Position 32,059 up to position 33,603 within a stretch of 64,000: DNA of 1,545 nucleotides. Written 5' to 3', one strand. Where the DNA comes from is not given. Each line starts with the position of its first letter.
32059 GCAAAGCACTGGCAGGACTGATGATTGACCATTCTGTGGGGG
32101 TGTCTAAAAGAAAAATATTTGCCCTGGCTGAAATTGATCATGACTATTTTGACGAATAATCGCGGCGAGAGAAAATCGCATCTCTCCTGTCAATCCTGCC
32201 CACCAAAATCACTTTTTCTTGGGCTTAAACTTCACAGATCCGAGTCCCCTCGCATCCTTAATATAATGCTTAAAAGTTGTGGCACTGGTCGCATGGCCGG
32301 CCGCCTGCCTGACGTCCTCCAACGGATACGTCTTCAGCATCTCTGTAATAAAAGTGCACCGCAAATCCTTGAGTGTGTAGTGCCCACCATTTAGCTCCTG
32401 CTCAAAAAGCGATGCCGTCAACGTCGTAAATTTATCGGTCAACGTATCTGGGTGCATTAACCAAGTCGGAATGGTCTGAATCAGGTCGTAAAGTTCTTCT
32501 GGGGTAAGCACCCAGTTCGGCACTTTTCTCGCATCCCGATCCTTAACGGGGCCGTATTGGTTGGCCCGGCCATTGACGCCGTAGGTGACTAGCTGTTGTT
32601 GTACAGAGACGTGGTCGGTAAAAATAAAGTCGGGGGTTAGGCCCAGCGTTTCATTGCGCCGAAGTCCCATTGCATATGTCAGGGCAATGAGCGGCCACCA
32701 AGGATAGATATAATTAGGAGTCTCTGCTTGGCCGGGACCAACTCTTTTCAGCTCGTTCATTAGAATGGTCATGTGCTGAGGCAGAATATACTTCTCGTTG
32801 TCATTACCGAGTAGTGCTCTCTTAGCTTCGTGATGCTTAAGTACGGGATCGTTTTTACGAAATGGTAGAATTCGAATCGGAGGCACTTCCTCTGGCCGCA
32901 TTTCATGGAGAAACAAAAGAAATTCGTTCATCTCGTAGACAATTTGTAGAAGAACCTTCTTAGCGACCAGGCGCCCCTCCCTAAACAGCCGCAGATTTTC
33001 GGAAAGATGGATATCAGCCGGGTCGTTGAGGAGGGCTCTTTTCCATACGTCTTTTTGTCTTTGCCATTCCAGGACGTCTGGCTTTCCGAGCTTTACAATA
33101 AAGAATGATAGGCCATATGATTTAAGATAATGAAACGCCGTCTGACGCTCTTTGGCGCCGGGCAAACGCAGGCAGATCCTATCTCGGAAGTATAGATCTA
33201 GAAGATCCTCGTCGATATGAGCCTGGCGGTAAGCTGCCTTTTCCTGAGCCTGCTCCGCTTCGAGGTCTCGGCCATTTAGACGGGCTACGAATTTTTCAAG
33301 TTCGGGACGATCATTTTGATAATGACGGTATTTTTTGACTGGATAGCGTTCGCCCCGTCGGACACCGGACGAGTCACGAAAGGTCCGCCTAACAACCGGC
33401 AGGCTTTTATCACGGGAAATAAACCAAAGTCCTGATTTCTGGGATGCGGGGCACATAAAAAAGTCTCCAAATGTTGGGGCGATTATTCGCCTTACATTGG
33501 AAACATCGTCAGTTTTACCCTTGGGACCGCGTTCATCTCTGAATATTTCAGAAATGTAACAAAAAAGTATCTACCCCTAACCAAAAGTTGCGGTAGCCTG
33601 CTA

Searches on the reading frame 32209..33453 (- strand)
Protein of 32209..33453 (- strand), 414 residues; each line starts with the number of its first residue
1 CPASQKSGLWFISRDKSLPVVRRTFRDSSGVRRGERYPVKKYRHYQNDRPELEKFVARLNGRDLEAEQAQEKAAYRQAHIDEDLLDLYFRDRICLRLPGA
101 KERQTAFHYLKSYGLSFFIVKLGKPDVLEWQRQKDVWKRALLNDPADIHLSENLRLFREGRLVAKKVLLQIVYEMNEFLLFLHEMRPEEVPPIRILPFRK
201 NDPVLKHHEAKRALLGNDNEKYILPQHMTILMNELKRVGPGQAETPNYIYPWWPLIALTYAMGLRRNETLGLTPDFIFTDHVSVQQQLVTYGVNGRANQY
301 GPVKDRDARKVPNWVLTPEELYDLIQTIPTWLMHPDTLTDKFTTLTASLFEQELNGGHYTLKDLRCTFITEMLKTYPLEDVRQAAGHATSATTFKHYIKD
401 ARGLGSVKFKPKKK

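Call 26: search_protein_families(library=pfam, proteins=[window:32209-33453:-], max_evalue=0.001)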
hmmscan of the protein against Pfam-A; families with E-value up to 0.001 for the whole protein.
window:32209-33453:- (414 aa): 1 family
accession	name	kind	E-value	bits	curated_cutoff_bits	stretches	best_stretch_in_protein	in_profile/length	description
PF00589.27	Phage_integrase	-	0.00035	20.8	27.1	0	256-400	28-168/172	Phage integrase family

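Call 31: search_protein_families(library=padloc, proteins=[window:32209-33453:-], max_evalue=0.001)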
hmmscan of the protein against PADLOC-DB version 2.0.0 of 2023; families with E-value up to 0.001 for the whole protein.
window:32209-33453:- (414 aa): 0 families

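Call 61: search_protein_families(library=ncbifam, proteins=[window:32209-33453:-], max_evalue=0.001)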
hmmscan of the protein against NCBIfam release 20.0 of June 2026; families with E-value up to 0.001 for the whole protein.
window:32209-33453:- (414 aa): 0 families

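Call 62: search_protein_families(library=phrogs, proteins=[window:32209-33453:-], max_evalue=0.001)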
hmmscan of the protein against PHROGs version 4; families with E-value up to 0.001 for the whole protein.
window:32209-33453:- (414 aa): 2 families
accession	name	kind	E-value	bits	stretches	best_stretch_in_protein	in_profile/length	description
phrog_1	-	integration and excision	1.9e-10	41.6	1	237-401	284-436/611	integrase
phrog_216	-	integration and excision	8e-06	26.1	1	255-399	79-223/301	integrase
